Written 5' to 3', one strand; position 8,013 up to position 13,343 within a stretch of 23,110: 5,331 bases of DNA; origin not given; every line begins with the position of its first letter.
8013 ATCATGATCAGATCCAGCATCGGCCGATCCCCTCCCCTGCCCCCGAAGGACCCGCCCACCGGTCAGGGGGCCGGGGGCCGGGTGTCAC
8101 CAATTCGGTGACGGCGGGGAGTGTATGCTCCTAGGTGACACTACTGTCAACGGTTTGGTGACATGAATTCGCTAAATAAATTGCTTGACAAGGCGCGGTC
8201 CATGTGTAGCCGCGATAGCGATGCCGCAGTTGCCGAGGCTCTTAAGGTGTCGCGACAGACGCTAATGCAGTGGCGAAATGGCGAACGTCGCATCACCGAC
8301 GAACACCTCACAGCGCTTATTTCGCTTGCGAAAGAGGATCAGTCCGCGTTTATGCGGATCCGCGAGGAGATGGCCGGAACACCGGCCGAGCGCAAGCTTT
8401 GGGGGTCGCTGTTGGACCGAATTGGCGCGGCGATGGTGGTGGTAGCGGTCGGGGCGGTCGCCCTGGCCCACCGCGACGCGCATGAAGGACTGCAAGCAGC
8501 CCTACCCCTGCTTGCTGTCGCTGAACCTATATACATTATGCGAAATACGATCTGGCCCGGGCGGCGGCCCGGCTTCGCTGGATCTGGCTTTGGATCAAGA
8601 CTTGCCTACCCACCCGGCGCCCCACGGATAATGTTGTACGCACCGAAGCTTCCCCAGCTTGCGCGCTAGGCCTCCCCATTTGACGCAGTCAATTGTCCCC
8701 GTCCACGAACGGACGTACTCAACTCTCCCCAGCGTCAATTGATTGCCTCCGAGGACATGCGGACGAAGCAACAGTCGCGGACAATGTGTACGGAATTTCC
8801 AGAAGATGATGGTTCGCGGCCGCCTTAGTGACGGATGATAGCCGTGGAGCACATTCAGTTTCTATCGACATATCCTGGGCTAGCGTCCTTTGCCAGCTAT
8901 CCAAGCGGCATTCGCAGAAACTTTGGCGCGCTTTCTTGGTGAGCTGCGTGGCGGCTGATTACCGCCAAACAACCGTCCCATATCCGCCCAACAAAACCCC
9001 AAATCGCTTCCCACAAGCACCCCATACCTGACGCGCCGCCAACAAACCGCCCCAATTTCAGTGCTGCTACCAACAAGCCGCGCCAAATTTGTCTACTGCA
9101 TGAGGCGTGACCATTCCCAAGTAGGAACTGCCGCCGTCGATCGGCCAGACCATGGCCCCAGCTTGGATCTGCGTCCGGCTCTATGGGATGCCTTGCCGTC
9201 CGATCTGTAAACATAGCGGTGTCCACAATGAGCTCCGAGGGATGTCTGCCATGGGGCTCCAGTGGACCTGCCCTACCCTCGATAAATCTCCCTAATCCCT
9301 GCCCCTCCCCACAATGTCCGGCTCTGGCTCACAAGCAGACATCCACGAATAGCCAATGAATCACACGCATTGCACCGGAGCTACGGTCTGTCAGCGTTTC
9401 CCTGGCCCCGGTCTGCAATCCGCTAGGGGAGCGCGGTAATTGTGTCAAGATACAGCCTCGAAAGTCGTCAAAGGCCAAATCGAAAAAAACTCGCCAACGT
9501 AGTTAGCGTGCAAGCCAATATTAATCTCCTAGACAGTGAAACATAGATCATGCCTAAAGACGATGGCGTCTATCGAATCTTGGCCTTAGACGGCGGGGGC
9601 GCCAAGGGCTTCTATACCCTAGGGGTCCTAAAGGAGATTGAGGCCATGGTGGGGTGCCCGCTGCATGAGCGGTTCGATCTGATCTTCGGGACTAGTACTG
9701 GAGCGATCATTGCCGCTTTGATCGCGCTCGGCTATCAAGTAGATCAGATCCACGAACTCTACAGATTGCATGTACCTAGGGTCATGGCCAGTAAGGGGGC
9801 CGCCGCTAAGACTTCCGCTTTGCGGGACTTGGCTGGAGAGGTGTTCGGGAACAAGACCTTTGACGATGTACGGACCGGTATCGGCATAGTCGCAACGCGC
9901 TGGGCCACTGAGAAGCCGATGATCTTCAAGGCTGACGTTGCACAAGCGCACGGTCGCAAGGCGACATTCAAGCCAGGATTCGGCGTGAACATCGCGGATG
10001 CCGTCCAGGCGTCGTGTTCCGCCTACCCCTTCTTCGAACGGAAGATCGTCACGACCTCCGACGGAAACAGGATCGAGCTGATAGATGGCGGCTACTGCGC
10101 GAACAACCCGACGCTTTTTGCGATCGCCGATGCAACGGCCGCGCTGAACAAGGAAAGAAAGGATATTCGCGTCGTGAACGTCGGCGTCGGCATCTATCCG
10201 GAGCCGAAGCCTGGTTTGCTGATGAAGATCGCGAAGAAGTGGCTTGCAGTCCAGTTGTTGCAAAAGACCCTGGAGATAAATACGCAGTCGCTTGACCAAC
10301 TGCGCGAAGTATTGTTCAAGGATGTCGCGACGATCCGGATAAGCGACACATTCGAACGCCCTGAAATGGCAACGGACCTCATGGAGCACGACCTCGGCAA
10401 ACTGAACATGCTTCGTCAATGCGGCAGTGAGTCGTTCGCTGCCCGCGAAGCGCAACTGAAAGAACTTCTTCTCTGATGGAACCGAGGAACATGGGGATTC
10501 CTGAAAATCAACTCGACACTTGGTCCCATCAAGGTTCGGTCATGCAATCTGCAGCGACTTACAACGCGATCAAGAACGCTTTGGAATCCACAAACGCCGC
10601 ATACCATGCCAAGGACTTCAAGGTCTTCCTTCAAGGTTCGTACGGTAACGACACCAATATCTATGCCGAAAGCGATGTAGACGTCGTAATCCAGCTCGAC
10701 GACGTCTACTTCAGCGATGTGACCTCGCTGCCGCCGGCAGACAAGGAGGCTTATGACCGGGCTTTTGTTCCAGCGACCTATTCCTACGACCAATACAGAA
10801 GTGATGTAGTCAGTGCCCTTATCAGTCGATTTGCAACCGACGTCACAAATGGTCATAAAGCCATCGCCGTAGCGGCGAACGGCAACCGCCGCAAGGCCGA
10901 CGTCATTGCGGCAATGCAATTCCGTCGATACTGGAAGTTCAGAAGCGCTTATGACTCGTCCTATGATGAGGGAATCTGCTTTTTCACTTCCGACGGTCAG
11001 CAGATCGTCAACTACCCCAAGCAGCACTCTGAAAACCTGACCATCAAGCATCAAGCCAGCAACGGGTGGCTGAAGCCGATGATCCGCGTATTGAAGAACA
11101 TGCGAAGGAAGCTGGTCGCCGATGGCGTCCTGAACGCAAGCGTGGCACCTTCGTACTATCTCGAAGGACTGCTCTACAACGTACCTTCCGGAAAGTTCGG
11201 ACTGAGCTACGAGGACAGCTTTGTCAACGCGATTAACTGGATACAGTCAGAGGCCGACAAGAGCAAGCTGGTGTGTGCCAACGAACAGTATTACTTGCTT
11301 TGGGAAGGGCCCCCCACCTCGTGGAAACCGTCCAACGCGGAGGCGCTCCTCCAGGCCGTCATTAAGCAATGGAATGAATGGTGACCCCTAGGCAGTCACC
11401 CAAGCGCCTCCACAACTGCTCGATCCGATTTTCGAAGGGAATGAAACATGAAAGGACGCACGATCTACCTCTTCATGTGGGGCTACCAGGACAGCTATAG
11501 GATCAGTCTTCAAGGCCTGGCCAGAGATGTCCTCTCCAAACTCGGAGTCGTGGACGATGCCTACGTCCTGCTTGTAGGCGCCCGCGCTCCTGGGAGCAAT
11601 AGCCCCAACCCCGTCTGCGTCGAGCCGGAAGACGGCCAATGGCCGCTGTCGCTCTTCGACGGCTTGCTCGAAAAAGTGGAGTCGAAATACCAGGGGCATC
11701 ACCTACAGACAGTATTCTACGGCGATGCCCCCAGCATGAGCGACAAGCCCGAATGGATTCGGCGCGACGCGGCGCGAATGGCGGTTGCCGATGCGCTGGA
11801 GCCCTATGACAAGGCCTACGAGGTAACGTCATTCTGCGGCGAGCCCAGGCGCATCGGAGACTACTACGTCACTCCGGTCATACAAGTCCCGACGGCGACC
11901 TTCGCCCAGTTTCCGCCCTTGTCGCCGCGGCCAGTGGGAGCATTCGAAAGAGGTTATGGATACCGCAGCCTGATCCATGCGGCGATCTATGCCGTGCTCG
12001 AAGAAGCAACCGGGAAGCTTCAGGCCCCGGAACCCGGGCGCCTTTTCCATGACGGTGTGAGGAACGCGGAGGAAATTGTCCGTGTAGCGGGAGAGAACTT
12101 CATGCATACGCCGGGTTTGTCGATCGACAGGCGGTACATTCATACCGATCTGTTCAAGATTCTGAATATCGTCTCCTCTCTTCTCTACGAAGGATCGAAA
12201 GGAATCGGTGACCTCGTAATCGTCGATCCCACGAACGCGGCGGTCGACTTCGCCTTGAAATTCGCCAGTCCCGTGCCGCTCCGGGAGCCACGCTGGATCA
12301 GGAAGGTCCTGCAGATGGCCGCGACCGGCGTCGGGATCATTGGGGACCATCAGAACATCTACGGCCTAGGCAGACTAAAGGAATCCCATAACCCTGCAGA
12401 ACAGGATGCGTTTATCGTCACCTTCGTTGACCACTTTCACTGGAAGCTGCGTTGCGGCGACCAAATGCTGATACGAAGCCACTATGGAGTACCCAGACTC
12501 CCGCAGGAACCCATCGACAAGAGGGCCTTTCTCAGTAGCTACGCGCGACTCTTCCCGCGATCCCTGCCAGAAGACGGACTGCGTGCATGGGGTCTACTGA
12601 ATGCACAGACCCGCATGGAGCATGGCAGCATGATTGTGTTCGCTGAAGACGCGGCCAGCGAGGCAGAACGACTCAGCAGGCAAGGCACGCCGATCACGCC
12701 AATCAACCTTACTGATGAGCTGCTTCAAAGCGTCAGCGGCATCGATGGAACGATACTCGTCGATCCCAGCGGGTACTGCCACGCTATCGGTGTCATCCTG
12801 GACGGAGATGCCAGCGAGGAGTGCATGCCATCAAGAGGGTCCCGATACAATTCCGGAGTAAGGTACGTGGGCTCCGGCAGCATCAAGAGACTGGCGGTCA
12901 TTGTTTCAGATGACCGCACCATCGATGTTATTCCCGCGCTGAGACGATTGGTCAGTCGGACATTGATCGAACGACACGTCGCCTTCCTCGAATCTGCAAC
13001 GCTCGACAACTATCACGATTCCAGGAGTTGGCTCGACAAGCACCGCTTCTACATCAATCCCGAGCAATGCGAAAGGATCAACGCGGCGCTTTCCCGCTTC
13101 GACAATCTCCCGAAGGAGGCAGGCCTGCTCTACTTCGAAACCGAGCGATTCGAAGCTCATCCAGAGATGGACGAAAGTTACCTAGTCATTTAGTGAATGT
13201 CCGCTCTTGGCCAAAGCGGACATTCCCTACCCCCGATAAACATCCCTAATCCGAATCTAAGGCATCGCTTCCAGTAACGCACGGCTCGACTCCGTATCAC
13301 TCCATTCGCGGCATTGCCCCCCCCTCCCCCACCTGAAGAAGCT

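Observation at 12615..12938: Divergent diadenylate-cyclase-like domain with altered catalytic motifs (DGT / SRYN instead of DGA / RHR)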

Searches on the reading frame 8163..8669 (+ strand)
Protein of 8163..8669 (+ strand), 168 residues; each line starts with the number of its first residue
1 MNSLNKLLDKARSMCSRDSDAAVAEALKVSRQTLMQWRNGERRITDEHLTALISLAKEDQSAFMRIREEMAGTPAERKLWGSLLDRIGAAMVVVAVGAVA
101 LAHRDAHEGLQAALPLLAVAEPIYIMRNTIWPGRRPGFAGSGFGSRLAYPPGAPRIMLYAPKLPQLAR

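Call 3: search_protein_families(library=pfam, proteins=[window:8163-8669:+], max_evalue=0.1)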
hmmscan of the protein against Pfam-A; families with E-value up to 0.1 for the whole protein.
window:8163-8669:+ (168 aa): 7 families
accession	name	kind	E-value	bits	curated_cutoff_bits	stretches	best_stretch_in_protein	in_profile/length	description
PF12472.13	DUF3693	-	2.5e-05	24.3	21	1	65-99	3-39/60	Phage related protein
PF01381.28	HTH_3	-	0.00043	20.7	23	1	21-53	13-45/55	Helix-turn-helix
PF15943.11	YdaS_toxin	-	0.0042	17.3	30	1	20-51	11-42/65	Bacterial toxin YdaS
PF13384.12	HTH_23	-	0.0072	16.6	24.6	1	17-39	17-39/50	Homeodomain-like domain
PF22991.1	Lock_Gag1-like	-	0.015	15.4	27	1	32-52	10-30/44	Gag1-like, lock domain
PF13518.12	HTH_28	-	0.061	13.9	25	0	18-42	13-37/52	Helix-turn-helix domain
PF12728.13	HTH_17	-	0.09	13.5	27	0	23-39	7-23/51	Helix-turn-helix domain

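Call 4: search_protein_families(library=padloc, proteins=[window:8163-8669:+], max_evalue=0.1)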
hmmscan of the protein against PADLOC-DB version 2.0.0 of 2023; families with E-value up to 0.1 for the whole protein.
window:8163-8669:+ (168 aa): 2 families
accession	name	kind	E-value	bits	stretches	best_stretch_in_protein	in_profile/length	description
PDLC04133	mad1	-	0.013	13.7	0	38-55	36-53/60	mads_1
PDLC03956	RmrA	-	0.014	12.4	1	8-80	13-85/399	-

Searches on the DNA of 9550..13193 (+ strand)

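Call 26: search_dna_similar(query=window:9550-13193:+, collection=ecoli_genomes, mode=distant, max_rows=10)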
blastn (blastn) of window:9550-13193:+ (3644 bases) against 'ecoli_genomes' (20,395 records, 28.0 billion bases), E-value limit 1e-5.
Records with a match: 18; places in all: 18; records where one place covers at least 80% of the query: 18.
Genomes with a match: 18 of 5426; with a place that covers at least 80% of the query: 18. Places per genome that has any: lowest 1, median 1, highest 1. On chromosomes: 18 places; on plasmids: 0.
Best place of each record, by identity: 60-80% 18.
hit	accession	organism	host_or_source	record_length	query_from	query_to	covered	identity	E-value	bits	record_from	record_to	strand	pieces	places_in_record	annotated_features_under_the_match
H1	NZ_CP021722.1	Escherichia coli strain AR_0128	missing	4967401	40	3634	99%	67.8%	0e+0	1184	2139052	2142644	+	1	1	hypothetical protein | nucleotidyltransferase domain-containing protein | patatin-like phospholipase family protein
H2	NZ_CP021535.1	Escherichia coli strain AR_0119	missing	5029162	40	3634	99%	67.8%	0e+0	1184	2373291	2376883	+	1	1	hypothetical protein | nucleotidyltransferase domain-containing protein | patatin-like phospholipase family protein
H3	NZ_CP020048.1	Escherichia coli strain AR_0118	missing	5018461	40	3634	99%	67.8%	0e+0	1184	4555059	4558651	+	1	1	hypothetical protein | nucleotidyltransferase domain-containing protein | patatin-like phospholipase family protein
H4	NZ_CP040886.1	Escherichia coli strain K71-77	Homo sapiens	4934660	40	3634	99%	67.8%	0e+0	1184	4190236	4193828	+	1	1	hypothetical protein | nucleotidyltransferase domain-containing protein | patatin-like phospholipase family protein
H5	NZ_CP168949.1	Escherichia coli strain IH5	Homo sapiens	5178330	40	3634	99%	67.8%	0e+0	1184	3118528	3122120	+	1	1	hypothetical protein | nucleotidyltransferase | patatin-like phospholipase family protein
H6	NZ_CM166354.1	Escherichia coli strain CH468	Homo sapiens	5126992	40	3634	99%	67.8%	0e+0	1184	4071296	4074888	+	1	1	hypothetical protein | nucleotidyltransferase domain-containing protein | patatin-like phospholipase family protein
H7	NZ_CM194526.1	Escherichia coli strain 361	Homo sapiens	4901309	40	3634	99%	67.8%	0e+0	1184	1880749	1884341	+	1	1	anti-phage protein | anti-phage nucleotidyltransferase | anti-phage phospholipase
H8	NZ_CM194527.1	Escherichia coli strain 361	Homo sapiens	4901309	40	3634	99%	67.8%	0e+0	1184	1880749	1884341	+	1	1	anti-phage protein | anti-phage nucleotidyltransferase | anti-phage phospholipase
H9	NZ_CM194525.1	Escherichia coli strain 361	Homo sapiens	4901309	40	3634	99%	67.8%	0e+0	1184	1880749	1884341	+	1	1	anti-phage protein | anti-phage nucleotidyltransferase | anti-phage phospholipase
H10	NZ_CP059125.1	Escherichia coli strain EC45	Homo sapiens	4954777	40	3634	99%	67.8%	0e+0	1179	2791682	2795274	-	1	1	hypothetical protein | nucleotidyltransferase domain-containing protein | patatin-like phospholipase family protein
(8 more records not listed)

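Call 27: get_annotated_region(hit=H7, flank=6000)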
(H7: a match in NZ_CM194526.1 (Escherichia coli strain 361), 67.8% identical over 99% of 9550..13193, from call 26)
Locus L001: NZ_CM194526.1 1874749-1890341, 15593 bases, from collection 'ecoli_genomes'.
description: Escherichia coli strain 361 isolate Isolate C chromosome, whole genome shotgun sequence
organism: Escherichia coli strain 361 (NCBI taxid 562)
replicon: chromosome; assembly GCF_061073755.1
host: Homo sapiens; source: tracheal aspirate; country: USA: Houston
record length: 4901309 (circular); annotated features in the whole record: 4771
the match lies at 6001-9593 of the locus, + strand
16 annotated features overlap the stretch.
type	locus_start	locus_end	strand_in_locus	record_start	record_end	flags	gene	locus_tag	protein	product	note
CDS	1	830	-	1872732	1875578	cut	-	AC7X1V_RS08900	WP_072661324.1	Ag43/Cah family autotransporter adhesin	-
CDS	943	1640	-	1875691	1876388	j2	-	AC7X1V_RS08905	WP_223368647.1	IS1 family transposase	programmed frameshift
CDS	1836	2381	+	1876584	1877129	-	cobU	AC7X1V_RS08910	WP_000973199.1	bifunctional adenosylcobinamide kinase/adenosylcobinamide-phosphate guanylyltransferase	-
CDS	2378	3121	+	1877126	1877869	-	cobS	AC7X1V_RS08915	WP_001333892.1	adenosylcobinamide-GDP ribazoletransferase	-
CDS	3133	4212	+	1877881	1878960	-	cobT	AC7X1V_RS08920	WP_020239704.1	nicotinate-nucleotide--dimethylbenzimidazole phosphoribosyltransferase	-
CDS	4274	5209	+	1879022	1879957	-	ldtA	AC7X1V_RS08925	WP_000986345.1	L,D-transpeptidase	-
CDS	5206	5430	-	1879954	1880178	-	-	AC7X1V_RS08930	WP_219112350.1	hypothetical protein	-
CDS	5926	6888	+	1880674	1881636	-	-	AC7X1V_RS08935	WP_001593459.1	anti-phage phospholipase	-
CDS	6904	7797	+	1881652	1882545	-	-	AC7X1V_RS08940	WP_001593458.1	anti-phage nucleotidyltransferase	-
CDS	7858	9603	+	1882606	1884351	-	-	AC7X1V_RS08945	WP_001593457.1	anti-phage protein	-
CDS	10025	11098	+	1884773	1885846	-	-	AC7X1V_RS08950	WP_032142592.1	CBASS cGAMP-activated phospholipase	-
CDS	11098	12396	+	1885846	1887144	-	dncV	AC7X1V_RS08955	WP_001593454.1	CBASS phage resistance system c-GMP-AMP synthase DncV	-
CDS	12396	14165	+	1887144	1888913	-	-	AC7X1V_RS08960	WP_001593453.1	E2/UBC family protein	-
CDS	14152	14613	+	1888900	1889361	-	cap3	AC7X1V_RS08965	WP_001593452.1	CBASS system CD-NTase/cGAS isopeptidase Cap3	-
CDS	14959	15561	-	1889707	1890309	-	-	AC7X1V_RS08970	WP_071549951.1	Cap15 family cyclic dinucleotide receptor domain-containing protein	-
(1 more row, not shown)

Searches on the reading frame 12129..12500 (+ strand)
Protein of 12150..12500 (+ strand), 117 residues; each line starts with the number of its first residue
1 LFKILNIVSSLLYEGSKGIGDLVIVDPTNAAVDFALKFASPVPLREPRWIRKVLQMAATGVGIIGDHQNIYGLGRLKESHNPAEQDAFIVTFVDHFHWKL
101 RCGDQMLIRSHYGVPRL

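Call 5: search_protein_families(library=pfam, proteins=[window:12150-12500:+], max_evalue=10)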
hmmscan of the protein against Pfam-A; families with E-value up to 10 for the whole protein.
window:12150-12500:+ (117 aa): 3 families
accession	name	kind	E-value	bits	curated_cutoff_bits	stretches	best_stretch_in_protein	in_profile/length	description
PF21750.2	DACNH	-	1.2e-28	99.5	27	1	1-102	3-105/107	Probable sensor domain DACNH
PF11047.13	SopD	-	0.14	11.8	25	1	64-92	75-103/319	Salmonella outer protein D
PF07985.18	SRR1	-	0.17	12.2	24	1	70-99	20-49/172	SRR1 domain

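Call 70: predict_structure(alignment_id=A4)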
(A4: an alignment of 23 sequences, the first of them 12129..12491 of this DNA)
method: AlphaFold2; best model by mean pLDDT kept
length: 121 residues; sequences in the alignment: 23
mean_pLDDT: 82.3   pTM: 0.76
mean pLDDT of the five models: 82.3, 80.9, 79.7, 79.1, 76.4
residues with pLDDT >= 90: 23; 70-90: 82; 50-70: 15; < 50: 1
segments of 3 or more residues with pLDDT < 50: none
pLDDT, mean of each block of 10 residues (from residue 1): 68 82 76 87 90 78 74 89 88 89 88 82 46
secondary structure, 60 per line:
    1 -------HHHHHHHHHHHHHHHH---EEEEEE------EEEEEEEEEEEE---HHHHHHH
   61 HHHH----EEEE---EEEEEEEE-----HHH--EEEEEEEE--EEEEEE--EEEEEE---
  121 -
elements in order: H8-23 E27-32 E39-50 H54-64 E69-72 E76-83 E94-101 E104-109 E112-117

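Call 72: fold_search(model_id=the predicted structure, library=pdb)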
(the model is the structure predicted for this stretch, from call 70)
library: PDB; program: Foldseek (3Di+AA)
matches with E <= 10: 81; with E <= 0.001: 0
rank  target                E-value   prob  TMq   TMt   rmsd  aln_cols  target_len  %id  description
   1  9y9y_A                4.6e-03  1.00  0.52  0.21   5.9       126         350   10  Crystal structure of DNA integrity scanning protein DisA from Mycobacterium tuberculosis in complex with cyclic di-AMP (released 2025-09-24)
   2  9y9y_H                5.9e-03  1.00  0.52  0.34   5.9       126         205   10  Crystal structure of DNA integrity scanning protein DisA from Mycobacterium tuberculosis in complex with cyclic di-AMP (released 2025-09-24)
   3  9y4s_A                7.4e-03  0.99  0.49  0.21   5.2       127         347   12  Crystal structure of DNA integrity scanning protein (DisA) from Mycobacterium tuberculosis in complex with cyclic di-A (released 2025-09-17)
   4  7dfx_B                7.9e-03  1.00  0.58  0.47   6.4       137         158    9  Structure and function of Diadenylate cyclase DacM in Mycoplasma ovipneumoniae (released 2021-11-17)
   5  9y9y_D                8.4e-03  1.00  0.53  0.21   5.7       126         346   10  Crystal structure of DNA integrity scanning protein DisA from Mycobacterium tuberculosis in complex with cyclic di-AMP (released 2025-09-24)
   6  8ofj_B                8.9e-03  0.99  0.50  0.43   6.8       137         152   12  Mycoplasma pneumoniae CdaM (released 2023-06-21)
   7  9y4s_G                9.4e-03  0.99  0.50  0.22   6.2       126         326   13  Crystal structure of DNA integrity scanning protein (DisA) from Mycobacterium tuberculosis in complex with cyclic di-A (released 2025-09-17)
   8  9y9y_C                1.1e-02  1.00  0.52  0.22   5.9       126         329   10  Crystal structure of DNA integrity scanning protein DisA from Mycobacterium tuberculosis in complex with cyclic di-AMP (released 2025-09-24)
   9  6hvm_B                1.3e-02  0.99  0.54  0.44   7.3       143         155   10  Structural characterization of CdaA-APO (released 2019-06-05)
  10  9y4s_F                1.3e-02  0.99  0.51  0.23   5.9       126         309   14  Crystal structure of DNA integrity scanning protein (DisA) from Mycobacterium tuberculosis in complex with cyclic di-A (released 2025-09-17)
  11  9y4s_D                1.3e-02  0.99  0.50  0.21   5.5       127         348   13  Crystal structure of DNA integrity scanning protein (DisA) from Mycobacterium tuberculosis in complex with cyclic di-A (released 2025-09-17)
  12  7dfx_A                1.4e-02  0.98  0.51  0.42   7.2       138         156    9  Structure and function of Diadenylate cyclase DacM in Mycoplasma ovipneumoniae (released 2021-11-17)
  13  9y4s_E                1.5e-02  0.98  0.49  0.22   6.1       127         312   13  Crystal structure of DNA integrity scanning protein (DisA) from Mycobacterium tuberculosis in complex with cyclic di-A (released 2025-09-17)
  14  7dg0_A                1.6e-02  0.99  0.54  0.44   7.2       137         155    8  Structure and function of Diadenylate cyclase DacM in Mycoplasma ovipneumoniae (released 2021-11-17)
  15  8ofj_A                2.3e-02  0.96  0.48  0.40   7.3       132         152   11  Mycoplasma pneumoniae CdaM (released 2023-06-21)
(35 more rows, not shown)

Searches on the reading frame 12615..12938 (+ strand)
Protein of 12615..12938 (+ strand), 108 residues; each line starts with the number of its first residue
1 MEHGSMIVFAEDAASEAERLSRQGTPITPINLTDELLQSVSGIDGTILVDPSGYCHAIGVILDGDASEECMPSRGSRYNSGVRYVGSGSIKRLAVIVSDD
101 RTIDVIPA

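Call 5: search_protein_families(library=pfam, proteins=[window:12615-12938:+], max_evalue=10)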
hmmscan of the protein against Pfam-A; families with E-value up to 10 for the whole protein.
window:12615-12938:+ (108 aa): 1 family
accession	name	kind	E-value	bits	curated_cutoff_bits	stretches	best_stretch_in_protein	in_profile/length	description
PF03259.23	Robl_LC7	-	0.12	12.6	23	1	31-54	3-26/91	Roadblock/LC7 domain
